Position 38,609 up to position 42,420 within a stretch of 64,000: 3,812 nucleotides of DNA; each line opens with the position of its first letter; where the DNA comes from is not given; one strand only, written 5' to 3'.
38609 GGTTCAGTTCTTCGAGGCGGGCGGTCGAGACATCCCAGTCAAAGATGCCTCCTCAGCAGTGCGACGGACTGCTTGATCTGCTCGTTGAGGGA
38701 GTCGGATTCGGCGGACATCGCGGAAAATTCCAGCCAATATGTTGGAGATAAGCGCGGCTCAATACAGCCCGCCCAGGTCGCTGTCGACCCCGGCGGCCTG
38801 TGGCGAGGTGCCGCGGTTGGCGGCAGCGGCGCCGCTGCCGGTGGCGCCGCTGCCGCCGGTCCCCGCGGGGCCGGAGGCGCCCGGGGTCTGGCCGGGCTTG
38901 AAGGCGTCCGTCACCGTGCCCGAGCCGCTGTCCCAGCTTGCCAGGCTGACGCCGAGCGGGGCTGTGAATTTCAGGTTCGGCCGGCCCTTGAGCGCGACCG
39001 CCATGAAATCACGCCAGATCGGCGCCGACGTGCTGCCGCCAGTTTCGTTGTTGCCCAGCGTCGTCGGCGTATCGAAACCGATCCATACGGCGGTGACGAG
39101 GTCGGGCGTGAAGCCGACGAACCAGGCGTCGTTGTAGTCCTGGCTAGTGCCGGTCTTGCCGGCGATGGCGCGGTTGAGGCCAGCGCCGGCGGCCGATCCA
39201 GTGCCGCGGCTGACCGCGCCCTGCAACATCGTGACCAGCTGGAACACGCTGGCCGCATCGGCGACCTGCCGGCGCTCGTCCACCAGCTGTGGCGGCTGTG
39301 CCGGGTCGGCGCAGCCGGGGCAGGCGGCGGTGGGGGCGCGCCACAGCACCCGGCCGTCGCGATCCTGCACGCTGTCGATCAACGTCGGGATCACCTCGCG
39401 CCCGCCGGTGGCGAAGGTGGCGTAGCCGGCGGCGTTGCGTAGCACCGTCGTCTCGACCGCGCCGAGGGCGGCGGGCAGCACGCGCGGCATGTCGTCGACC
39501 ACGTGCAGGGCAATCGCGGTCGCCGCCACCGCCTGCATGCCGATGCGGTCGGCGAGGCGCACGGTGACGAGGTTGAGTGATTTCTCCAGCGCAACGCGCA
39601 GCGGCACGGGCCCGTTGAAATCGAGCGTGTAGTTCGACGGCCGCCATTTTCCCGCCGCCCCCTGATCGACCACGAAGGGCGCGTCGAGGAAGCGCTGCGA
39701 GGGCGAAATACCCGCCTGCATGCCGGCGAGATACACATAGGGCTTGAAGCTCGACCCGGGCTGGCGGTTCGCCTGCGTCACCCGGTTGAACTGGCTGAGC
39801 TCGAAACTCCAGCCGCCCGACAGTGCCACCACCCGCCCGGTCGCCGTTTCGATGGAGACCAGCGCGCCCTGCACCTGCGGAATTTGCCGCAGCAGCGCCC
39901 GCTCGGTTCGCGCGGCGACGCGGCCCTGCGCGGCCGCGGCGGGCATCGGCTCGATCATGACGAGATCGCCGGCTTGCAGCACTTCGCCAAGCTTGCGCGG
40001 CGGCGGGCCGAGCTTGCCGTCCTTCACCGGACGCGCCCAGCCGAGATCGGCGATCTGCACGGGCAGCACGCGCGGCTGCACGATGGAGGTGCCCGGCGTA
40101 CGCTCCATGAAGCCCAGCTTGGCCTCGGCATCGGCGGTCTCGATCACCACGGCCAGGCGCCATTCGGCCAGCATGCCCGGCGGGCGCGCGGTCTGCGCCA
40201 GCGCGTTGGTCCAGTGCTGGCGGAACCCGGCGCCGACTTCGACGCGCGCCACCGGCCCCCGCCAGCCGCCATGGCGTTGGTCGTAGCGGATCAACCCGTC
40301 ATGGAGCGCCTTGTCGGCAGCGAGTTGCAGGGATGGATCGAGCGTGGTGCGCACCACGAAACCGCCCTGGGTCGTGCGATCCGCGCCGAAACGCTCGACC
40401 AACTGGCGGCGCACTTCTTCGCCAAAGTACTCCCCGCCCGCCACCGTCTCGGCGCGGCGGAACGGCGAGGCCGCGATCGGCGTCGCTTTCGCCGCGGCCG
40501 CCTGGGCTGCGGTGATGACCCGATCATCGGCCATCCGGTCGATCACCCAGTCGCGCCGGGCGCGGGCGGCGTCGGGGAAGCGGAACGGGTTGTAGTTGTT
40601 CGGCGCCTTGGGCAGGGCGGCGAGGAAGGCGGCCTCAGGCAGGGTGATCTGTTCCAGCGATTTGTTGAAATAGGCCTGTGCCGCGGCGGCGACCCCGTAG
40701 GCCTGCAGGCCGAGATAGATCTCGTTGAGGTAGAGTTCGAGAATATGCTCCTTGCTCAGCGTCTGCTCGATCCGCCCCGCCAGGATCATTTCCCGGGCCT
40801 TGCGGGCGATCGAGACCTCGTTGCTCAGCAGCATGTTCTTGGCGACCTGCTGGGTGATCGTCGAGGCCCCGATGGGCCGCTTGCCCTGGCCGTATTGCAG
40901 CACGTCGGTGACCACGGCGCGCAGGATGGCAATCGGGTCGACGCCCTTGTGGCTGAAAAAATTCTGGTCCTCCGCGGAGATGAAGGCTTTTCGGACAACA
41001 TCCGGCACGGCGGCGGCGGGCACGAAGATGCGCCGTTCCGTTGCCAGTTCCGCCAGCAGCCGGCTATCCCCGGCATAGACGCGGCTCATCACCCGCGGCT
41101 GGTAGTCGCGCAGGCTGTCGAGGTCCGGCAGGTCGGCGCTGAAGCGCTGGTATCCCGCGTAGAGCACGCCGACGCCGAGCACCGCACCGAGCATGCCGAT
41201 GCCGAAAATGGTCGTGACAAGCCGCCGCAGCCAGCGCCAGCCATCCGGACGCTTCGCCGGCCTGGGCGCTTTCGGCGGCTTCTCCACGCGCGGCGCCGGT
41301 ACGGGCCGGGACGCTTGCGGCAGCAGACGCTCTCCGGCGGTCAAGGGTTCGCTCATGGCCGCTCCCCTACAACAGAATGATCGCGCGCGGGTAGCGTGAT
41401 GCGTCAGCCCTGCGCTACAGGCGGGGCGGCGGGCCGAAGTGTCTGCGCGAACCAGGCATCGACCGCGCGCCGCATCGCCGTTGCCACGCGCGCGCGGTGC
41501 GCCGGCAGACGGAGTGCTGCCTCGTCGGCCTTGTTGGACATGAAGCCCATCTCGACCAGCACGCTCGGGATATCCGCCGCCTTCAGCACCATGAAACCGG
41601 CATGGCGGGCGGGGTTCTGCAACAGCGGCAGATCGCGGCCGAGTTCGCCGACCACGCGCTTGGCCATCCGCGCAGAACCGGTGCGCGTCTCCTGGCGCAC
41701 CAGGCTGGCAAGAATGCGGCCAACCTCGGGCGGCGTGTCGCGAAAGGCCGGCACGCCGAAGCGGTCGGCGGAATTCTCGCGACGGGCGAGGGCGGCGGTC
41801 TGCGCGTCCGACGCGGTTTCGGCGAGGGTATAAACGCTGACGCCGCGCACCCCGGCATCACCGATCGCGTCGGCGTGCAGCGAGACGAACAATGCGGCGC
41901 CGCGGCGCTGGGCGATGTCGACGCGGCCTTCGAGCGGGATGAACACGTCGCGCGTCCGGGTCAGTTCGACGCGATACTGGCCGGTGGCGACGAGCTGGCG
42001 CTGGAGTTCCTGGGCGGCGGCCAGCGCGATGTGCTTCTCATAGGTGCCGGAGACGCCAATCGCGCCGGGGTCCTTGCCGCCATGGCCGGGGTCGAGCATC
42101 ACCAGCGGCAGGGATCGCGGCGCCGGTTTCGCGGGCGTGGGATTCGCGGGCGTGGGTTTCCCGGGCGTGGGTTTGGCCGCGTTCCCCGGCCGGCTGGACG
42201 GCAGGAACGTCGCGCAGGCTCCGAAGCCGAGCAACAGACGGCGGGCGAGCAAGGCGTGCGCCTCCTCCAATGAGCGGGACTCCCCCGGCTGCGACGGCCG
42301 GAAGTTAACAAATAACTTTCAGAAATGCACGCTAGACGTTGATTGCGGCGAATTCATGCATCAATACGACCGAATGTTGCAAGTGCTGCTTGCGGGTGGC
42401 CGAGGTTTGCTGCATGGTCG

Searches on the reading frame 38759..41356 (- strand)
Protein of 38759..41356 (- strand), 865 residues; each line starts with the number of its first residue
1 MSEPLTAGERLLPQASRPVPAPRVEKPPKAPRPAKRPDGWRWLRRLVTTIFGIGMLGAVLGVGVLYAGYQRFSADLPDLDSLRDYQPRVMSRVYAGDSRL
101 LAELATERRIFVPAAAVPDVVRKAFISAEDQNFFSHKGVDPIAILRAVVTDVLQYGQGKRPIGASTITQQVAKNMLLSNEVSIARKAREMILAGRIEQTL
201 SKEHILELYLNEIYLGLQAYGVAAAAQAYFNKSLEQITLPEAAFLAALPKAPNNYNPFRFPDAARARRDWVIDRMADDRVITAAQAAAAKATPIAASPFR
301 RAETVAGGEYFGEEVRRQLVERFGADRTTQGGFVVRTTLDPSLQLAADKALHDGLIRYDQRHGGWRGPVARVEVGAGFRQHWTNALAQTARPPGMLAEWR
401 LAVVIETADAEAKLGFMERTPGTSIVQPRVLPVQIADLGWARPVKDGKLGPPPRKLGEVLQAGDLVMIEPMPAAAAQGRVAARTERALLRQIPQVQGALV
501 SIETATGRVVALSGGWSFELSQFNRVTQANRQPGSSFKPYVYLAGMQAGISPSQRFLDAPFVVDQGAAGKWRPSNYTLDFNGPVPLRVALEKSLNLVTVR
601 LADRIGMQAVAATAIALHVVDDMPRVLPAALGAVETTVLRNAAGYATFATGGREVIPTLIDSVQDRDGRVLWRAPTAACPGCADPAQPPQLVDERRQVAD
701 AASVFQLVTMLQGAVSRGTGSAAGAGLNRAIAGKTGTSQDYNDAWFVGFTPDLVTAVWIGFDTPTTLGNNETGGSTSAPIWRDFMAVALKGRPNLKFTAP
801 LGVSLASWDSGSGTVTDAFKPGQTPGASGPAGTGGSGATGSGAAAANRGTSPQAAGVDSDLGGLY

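Call 35: search_protein_families(library=ncbifam, proteins=[window:38759-41356:-], max_evalue=1e-10)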
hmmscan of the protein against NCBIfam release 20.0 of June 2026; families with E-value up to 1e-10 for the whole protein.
window:38759-41356:- (865 aa): 14 families
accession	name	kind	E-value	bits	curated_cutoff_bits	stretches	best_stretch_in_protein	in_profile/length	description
TIGR02074.1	PBP_1a_fam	subfamily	2.6e-173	577.7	508.75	1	108-790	1-534/535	PBP1A family penicillin-binding protein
NF008643.0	PRK11636.1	equivalog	6e-141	471.4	1263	2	55-685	12-618/850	peptidoglycan glycosyltransferase/peptidoglycan DD-transpeptidase MrcA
NF051885.1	tranpepglycosPbpC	equivalog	1.6e-134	449.9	900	2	495-801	324-606/632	multimodular transpeptidase-transglycosylase PbpC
TIGR02071.1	PBP_1b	equivalog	5.6e-103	345.5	717.75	2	102-360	137-397/729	penicillin-binding protein 1B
TIGR02073.1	PBP_1c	equivalog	5.6e-90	302.9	494.2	2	95-353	16-262/728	penicillin-binding protein 1C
NF007061.0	PRK09506.1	equivalog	1.2e-81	274.7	1120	2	102-357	204-458/825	bifunctional glycosyl transferase/transpeptidase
NF038276.1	strep_PBP2A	exception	1.3e-67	228.6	1100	2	42-295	34-275/716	penicillin-binding protein PBP2A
NF011423.0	PRK14850.1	equivalog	7e-67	226.4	1275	2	105-361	153-408/764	penicillin-binding protein 1b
NF038272.1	strep_PBP1A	exception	6.6e-58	196.5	1075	1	40-312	5-271/658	penicillin-binding protein PBP1A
NF038274.1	strep_PBP1B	exception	7.7e-53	179.9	1225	2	46-265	14-240/745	penicillin-binding protein PBP1B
NF008414.0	PRK11240.1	equivalog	2.1e-49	168.3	1121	1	117-300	72-251/774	peptidoglycan glycosyltransferase PbpC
TIGR02070.1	mono_pep_trsgly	equivalog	1.8e-37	129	182.65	1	111-277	57-220/224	monofunctional biosynthetic peptidoglycan transglycosylase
NF010008.0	PRK13481.1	equivalog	1.8e-33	116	270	1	107-289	78-263/269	glycosyltransferase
TIGR03423.1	pbp2_mrdA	equivalog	2.4e-20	72.6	455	0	632-789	433-591/593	penicillin-binding protein 2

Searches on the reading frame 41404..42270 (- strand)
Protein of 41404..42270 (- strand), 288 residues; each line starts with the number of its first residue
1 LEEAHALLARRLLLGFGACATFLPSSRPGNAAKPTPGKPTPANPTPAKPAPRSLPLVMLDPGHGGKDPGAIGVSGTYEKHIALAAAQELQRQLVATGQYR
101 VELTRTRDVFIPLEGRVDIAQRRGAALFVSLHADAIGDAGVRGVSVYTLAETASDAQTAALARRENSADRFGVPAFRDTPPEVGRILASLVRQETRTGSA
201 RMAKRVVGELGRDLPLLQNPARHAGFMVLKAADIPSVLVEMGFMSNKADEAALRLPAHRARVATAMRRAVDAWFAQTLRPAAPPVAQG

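Call 36: search_protein_families(library=ncbifam, proteins=[window:41404-42270:-], max_evalue=1e-10)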
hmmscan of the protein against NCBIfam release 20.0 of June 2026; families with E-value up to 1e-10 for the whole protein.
window:41404-42270:- (288 aa): 4 families
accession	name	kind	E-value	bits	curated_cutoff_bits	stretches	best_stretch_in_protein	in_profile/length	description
NF007652.1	PRK10319.1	equivalog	3.5e-51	174.2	400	1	5-275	8-279/291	N-acetylmuramoyl-L-alanine amidase AmiA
NF038267.1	amidase_AmiC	exception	3.9e-47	160.8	700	1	48-275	179-407/407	N-acetylmuramoyl-L-alanine amidase AmiC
NF007751.0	PRK10431.1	equivalog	5.9e-35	120.7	532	1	56-282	193-424/445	N-acetylmuramoyl-L-alanine amidase AmiB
TIGR02883.1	spore_cwlD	equivalog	2.1e-27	96.4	221.55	1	57-160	3-119/189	N-acetylmuramoyl-L-alanine amidase CwlD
